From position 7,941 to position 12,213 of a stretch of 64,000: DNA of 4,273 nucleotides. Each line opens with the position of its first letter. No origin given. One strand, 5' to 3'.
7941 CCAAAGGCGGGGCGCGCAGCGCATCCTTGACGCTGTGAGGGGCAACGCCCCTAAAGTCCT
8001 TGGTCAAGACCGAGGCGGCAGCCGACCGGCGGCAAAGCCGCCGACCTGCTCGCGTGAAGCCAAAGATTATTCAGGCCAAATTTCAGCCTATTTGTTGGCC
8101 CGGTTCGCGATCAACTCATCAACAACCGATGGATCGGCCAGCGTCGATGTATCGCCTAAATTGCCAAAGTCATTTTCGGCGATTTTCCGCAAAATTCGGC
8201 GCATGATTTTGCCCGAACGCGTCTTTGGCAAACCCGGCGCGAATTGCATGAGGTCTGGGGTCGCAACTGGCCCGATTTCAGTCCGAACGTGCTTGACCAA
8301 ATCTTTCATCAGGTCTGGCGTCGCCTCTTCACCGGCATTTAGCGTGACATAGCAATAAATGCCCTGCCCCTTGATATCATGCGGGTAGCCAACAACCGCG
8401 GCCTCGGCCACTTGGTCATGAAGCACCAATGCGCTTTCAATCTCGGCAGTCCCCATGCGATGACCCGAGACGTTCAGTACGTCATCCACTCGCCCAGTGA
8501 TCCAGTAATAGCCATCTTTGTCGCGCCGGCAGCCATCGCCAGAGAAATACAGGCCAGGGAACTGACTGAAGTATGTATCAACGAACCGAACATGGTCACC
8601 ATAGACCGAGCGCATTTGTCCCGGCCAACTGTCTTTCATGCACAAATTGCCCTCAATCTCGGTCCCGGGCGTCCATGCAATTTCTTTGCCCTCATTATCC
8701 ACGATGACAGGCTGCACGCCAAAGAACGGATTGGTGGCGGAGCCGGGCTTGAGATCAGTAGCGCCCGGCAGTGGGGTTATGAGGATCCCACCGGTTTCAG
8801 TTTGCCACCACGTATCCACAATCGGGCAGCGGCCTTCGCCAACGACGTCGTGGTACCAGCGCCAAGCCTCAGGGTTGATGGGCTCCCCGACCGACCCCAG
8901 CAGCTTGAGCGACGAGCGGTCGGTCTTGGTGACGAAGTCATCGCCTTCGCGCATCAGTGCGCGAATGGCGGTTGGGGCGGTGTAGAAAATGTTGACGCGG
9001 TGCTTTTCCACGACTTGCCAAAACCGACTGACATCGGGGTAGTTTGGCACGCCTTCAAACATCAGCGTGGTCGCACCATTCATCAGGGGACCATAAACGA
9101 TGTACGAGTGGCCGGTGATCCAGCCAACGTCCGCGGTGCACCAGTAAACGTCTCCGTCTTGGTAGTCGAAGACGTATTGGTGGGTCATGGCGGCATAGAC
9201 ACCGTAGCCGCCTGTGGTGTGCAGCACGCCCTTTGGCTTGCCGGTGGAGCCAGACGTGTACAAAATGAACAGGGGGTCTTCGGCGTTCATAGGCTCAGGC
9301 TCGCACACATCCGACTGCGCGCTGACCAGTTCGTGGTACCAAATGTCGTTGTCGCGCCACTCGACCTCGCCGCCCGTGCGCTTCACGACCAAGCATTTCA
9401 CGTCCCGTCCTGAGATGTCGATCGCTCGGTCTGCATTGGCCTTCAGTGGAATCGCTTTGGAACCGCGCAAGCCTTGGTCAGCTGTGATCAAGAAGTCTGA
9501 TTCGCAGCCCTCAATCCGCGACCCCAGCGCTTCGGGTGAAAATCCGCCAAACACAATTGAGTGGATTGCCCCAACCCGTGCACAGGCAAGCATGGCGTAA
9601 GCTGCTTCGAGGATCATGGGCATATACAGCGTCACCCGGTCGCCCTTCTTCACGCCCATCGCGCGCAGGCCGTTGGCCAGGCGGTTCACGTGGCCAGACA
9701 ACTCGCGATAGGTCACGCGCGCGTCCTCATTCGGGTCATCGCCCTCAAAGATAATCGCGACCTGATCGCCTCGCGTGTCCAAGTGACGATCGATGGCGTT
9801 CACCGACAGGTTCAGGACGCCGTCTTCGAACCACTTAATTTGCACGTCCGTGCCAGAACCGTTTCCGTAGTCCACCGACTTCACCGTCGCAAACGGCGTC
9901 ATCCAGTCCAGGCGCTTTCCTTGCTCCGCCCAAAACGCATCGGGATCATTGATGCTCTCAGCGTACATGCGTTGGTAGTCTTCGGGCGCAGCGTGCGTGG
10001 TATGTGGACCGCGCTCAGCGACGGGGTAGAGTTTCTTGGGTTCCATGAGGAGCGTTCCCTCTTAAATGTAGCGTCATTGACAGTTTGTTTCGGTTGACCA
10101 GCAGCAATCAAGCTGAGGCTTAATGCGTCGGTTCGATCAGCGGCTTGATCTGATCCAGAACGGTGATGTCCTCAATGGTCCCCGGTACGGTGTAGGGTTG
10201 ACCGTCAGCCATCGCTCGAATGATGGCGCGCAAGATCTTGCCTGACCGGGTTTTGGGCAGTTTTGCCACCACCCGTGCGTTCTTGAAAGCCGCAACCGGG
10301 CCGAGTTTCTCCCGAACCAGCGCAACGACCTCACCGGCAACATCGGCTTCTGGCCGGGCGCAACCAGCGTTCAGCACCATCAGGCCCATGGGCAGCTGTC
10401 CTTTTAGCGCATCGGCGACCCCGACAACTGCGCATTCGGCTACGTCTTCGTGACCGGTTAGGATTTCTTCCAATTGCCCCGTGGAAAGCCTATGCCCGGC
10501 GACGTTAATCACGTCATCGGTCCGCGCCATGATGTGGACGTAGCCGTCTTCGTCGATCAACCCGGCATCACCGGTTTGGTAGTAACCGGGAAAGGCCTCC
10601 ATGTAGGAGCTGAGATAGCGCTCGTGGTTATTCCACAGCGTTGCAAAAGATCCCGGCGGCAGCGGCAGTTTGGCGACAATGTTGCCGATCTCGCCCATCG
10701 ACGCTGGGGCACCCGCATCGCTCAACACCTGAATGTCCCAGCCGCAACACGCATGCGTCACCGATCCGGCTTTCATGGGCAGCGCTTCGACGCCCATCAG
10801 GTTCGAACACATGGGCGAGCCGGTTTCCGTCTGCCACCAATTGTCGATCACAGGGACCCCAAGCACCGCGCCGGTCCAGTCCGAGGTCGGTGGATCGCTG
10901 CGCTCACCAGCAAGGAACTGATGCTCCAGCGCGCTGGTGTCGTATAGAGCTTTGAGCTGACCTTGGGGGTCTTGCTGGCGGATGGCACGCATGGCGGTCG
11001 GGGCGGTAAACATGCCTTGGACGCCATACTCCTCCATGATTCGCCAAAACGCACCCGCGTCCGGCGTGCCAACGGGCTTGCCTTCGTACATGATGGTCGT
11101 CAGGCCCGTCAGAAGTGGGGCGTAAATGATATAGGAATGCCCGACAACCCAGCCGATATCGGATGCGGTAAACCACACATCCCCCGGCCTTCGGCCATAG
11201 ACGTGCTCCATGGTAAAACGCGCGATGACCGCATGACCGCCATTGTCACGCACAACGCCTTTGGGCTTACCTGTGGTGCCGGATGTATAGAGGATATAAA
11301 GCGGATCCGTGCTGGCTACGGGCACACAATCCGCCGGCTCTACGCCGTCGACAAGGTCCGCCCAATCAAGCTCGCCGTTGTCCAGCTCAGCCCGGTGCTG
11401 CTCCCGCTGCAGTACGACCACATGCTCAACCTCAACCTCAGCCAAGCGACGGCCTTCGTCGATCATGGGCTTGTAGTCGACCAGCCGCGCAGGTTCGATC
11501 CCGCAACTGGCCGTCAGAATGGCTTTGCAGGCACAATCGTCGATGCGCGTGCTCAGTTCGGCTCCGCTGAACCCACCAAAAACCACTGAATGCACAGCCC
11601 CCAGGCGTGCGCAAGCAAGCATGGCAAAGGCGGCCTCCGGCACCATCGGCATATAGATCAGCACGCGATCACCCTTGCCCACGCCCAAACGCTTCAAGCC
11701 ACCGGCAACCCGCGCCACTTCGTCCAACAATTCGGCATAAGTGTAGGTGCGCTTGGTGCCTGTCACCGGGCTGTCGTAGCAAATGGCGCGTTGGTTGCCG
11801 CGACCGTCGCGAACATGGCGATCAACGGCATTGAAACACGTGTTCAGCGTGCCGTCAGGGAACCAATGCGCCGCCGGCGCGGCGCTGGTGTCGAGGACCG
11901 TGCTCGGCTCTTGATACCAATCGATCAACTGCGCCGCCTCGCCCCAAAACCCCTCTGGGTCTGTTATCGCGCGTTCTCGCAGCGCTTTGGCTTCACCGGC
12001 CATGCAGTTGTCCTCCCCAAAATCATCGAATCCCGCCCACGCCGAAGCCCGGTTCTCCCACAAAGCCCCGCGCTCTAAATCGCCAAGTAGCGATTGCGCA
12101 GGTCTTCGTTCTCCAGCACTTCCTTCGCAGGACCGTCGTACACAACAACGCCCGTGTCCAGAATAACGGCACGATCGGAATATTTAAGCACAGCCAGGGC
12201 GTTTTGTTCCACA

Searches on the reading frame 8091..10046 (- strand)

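Call 83: search_protein_families(library=pfam, proteins=[window:8091-10046:-], max_evalue=0.00001)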
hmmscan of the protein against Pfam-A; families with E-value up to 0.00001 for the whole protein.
window:8091-10046:- (652 aa): 3 families
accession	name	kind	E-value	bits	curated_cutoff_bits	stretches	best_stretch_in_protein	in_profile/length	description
PF00501.34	AMP-binding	-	1.8e-86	290.8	29.9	1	86-473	2-377/384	AMP-binding enzyme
PF13193.12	AMP-binding_C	-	1.7e-25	90.1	24.5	1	535-613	1-76/76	AMP-binding enzyme C-terminal domain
PF16177.11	ACAS_N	-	1e-18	67.3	27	1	24-84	1-55/55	Acetyl-coenzyme A synthetase N-terminus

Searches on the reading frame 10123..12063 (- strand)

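Call 83: search_protein_families(library=pfam, proteins=[window:10123-12063:-], max_evalue=0.00001)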
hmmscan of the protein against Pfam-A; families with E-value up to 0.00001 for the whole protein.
window:10123-12063:- (647 aa): 3 families
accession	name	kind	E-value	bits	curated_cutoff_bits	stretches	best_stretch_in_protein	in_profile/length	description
PF00501.34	AMP-binding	-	1.7e-70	238.2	29.9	1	89-465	9-375/384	AMP-binding enzyme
PF13193.12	AMP-binding_C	-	1.1e-22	81.2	24.5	1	531-609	2-76/76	AMP-binding enzyme C-terminal domain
PF16177.11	ACAS_N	-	8.1e-21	74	27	1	26-79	2-55/55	Acetyl-coenzyme A synthetase N-terminus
